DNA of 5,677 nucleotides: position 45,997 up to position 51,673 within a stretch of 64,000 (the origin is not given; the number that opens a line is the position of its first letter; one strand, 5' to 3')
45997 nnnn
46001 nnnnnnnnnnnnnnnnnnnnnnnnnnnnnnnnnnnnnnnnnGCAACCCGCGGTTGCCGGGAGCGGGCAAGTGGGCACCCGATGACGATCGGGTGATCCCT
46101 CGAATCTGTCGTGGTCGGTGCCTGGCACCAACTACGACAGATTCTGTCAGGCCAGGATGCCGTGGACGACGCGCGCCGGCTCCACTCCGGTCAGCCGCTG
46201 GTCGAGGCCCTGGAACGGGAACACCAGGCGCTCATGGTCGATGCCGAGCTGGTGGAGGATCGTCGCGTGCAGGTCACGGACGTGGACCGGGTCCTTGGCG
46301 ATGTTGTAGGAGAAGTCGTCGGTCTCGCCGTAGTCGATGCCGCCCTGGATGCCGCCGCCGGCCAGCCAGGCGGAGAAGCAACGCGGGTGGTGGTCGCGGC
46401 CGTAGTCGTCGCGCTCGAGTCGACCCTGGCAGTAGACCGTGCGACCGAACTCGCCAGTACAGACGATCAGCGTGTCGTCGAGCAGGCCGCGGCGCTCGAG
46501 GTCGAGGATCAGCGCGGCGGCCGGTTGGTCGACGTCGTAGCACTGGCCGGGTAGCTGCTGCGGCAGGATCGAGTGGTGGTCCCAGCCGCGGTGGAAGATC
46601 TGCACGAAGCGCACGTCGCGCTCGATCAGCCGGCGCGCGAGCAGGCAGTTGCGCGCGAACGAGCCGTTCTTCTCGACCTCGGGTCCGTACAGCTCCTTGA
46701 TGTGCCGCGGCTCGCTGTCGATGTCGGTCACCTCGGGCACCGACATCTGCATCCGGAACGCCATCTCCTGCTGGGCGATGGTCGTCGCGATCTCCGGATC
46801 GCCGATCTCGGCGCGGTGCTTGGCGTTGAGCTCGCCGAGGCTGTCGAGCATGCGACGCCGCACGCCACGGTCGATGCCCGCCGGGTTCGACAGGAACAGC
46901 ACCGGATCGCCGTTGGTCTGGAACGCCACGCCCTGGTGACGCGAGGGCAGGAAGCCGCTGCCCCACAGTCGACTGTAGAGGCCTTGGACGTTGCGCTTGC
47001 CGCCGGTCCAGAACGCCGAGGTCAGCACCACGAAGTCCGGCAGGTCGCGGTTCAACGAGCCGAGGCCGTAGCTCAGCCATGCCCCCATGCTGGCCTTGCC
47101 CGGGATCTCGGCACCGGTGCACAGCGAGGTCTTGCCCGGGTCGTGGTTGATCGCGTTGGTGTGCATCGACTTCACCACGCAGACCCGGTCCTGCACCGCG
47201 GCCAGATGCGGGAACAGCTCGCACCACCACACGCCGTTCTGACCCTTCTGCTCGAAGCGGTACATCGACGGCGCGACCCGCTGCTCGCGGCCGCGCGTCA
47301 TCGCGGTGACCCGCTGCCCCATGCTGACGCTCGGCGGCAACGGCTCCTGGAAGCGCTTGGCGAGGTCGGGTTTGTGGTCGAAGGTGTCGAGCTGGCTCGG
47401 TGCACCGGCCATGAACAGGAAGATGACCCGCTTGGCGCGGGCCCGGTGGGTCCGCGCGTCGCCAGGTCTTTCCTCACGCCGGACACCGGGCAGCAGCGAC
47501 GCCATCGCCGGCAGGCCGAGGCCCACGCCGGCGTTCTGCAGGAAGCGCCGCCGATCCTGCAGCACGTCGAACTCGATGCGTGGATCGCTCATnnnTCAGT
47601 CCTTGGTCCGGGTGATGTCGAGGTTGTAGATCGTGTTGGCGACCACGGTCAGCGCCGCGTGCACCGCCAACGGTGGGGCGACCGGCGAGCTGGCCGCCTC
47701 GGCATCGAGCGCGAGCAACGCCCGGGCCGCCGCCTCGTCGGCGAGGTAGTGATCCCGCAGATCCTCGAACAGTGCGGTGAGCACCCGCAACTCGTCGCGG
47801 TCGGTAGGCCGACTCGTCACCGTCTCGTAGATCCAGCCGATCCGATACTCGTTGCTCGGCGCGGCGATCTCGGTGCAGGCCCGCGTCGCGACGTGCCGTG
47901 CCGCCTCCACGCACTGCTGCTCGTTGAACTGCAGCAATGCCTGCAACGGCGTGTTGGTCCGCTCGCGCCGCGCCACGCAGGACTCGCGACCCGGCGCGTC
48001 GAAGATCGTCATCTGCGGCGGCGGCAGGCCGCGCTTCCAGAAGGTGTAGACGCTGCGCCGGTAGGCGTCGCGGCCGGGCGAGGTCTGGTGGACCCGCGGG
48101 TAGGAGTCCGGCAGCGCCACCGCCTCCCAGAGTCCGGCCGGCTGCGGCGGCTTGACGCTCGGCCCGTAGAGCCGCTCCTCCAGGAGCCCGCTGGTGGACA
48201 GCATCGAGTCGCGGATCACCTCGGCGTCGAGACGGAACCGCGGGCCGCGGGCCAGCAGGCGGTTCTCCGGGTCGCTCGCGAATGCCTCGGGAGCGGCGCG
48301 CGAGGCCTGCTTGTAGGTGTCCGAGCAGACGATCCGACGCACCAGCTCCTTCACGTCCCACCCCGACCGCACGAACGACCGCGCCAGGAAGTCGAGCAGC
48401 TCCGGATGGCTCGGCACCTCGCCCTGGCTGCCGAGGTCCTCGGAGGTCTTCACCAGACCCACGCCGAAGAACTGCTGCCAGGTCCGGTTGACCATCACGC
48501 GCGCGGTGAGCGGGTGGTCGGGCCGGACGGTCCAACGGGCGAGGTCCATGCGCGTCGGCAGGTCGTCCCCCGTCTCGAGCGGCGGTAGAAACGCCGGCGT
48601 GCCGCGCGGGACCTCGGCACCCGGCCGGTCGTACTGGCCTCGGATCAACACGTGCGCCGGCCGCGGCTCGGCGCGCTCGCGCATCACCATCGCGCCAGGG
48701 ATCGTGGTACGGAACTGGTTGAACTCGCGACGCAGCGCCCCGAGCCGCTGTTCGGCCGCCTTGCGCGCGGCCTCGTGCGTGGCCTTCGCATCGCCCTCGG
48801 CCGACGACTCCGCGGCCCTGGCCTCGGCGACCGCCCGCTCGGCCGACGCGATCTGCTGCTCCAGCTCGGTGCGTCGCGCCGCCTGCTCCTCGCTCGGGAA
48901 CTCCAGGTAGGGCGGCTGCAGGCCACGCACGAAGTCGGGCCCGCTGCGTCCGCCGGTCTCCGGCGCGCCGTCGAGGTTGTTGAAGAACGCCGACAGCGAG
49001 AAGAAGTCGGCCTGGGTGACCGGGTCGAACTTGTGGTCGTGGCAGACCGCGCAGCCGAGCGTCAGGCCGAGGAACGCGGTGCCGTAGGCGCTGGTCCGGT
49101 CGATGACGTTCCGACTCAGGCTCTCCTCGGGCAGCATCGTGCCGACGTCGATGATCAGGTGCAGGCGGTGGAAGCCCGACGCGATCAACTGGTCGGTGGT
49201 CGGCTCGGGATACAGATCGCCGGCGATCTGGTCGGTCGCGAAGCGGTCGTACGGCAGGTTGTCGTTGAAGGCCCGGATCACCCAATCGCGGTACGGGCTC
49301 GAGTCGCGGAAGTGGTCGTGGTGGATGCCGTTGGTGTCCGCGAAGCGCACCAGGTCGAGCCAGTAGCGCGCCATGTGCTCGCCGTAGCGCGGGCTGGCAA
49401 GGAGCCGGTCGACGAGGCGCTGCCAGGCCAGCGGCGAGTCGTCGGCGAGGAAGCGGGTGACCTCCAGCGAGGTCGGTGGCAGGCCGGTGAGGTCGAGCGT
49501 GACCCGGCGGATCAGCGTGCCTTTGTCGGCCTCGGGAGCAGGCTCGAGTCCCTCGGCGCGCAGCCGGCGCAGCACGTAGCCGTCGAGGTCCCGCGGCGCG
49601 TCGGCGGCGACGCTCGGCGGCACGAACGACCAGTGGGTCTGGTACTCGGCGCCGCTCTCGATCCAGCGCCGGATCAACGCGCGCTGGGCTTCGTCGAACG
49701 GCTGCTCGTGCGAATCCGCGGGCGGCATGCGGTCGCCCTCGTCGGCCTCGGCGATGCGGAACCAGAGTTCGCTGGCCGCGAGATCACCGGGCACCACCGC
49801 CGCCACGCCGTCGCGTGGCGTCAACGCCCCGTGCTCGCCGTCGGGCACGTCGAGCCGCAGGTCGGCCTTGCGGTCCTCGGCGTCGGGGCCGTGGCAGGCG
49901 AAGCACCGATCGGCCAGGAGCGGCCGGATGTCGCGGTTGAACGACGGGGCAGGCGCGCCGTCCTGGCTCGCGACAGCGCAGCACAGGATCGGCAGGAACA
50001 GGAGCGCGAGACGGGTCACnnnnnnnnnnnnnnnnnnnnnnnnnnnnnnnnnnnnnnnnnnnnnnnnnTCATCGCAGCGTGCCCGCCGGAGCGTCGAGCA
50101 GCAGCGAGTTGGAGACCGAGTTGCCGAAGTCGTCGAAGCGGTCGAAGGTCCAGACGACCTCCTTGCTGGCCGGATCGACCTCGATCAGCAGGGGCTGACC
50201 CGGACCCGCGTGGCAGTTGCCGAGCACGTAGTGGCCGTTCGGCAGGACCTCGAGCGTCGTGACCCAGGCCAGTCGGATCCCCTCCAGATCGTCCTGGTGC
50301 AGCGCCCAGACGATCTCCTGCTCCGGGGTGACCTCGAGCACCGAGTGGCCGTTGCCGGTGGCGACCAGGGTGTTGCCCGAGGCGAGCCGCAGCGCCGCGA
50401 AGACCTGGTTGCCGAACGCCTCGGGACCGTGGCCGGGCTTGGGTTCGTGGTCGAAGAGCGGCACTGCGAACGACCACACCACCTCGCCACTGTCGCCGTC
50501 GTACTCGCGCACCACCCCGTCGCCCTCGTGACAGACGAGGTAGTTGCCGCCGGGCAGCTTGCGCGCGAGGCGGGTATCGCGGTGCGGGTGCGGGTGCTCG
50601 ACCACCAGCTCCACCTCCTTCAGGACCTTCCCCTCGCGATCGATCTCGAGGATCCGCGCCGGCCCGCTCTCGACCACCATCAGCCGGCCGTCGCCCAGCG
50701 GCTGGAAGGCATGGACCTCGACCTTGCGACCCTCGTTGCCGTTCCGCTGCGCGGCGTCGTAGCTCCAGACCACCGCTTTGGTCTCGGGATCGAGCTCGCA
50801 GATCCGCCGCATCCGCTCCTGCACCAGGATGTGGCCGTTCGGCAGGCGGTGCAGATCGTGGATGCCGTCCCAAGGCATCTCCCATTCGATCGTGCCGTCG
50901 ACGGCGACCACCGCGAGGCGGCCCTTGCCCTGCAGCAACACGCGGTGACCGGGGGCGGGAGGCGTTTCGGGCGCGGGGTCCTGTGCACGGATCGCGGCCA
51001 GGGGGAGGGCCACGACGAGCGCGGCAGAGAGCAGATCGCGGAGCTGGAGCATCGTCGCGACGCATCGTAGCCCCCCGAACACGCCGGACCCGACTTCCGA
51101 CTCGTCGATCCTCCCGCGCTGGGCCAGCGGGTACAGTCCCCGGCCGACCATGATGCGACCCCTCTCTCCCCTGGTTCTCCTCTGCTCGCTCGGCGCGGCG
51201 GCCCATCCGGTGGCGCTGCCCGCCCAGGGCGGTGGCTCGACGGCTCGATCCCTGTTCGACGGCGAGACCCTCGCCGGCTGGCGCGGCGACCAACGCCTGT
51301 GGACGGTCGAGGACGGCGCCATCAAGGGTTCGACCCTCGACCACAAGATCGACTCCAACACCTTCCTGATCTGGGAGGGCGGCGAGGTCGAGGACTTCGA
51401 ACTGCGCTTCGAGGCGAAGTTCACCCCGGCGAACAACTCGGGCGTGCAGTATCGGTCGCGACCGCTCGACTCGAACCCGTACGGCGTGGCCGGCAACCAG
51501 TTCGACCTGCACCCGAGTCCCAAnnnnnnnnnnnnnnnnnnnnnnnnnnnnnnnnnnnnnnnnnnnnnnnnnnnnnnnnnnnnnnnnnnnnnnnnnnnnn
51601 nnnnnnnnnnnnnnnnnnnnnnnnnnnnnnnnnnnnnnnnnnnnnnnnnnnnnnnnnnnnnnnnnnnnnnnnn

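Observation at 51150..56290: Cytochrome-c-linked beta-propeller dehydrogenase with fused DUF1080 domain, next to a double-DUF1080 secreted protein: possible periplasmic 3-keto-glycoside pathway module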

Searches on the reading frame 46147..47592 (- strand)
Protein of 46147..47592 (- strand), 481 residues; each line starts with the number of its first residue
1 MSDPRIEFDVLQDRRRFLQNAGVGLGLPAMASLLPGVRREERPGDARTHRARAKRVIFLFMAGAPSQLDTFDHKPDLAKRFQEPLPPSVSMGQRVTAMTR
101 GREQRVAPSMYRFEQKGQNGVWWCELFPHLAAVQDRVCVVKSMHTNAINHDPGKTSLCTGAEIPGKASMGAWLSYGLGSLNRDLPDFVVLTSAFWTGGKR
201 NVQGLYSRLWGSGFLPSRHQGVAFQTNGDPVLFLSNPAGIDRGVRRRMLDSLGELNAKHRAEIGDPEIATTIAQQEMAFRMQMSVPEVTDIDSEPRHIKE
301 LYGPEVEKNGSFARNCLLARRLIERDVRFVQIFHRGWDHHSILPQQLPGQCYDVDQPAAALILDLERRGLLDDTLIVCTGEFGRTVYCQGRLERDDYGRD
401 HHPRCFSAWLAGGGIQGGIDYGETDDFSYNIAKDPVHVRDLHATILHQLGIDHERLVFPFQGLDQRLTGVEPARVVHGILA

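Call 8: search_protein_families(library=pfam, proteins=[window:46147-47592:-], max_evalue=0.001)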
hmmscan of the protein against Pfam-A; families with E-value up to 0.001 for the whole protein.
window:46147-47592:- (481 aa): 1 family
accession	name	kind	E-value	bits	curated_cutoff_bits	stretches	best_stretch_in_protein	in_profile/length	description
PF07394.17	DUF1501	-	1.6e-153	511.9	27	1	53-480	1-390/390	Protein of unknown function (DUF1501)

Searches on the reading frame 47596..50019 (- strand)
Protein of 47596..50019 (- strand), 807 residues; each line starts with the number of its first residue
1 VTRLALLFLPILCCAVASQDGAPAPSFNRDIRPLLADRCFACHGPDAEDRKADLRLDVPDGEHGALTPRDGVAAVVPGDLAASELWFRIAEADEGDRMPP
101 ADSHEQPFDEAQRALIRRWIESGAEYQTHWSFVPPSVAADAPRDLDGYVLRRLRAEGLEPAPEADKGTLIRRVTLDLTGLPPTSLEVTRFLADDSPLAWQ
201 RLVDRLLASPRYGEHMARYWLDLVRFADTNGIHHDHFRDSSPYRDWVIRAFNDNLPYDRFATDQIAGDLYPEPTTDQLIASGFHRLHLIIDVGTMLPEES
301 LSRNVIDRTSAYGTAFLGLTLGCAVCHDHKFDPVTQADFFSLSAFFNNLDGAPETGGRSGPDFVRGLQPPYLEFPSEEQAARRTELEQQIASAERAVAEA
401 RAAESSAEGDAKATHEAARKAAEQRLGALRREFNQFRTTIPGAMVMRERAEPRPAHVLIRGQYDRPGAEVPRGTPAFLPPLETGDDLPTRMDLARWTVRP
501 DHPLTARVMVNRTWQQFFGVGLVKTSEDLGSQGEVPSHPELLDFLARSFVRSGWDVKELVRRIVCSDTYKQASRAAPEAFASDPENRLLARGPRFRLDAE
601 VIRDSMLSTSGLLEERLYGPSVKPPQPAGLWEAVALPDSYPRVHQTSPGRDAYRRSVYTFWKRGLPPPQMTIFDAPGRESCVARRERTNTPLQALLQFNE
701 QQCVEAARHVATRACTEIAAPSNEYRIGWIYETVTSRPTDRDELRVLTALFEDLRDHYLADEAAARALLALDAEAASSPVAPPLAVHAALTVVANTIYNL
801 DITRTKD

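Call 8: search_protein_families(library=pfam, proteins=[window:47596-50019:-], max_evalue=0.001)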
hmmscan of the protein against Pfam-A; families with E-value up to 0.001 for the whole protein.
window:47596-50019:- (807 aa): 3 families
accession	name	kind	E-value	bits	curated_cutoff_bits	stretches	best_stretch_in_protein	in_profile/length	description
PF07587.16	PSD1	-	1.3e-97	326.4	28.5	1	489-750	1-243/244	Protein of unknown function (DUF1553)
PF07583.16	PSCyt2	-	1.5e-78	263.9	29.8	1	145-349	2-207/209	Protein of unknown function (DUF1549)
PF07635.16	PSCyt1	-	8.8e-15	55.5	22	1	39-102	1-59/59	Planctomycete cytochrome C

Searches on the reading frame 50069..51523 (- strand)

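Call 8: search_protein_families(library=pfam, proteins=[window:50069-51523:-], max_evalue=0.001)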
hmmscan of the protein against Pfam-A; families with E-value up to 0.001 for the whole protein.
window:50069-51523:- (484 aa): 4 families
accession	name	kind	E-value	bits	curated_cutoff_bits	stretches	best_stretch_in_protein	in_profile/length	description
PF13360.13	PQQ_2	-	1.2e-14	55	27.6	1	201-459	3-232/233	Outer membrane protein assembly factor BamB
PF22701.2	Mala_s_1-like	-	2.2e-11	44.3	27.5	1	239-434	18-192/195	Mal s 1 allergenic protein-like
PF05935.17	Arylsulfotrans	-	4.5e-05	23.1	24.2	0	251-336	39-113/374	Arylsulfotransferase (ASST)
PF13449.12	Phytase-like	-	0.00022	21.7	27.6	0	321-373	75-124/284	Esterase-like activity of phytase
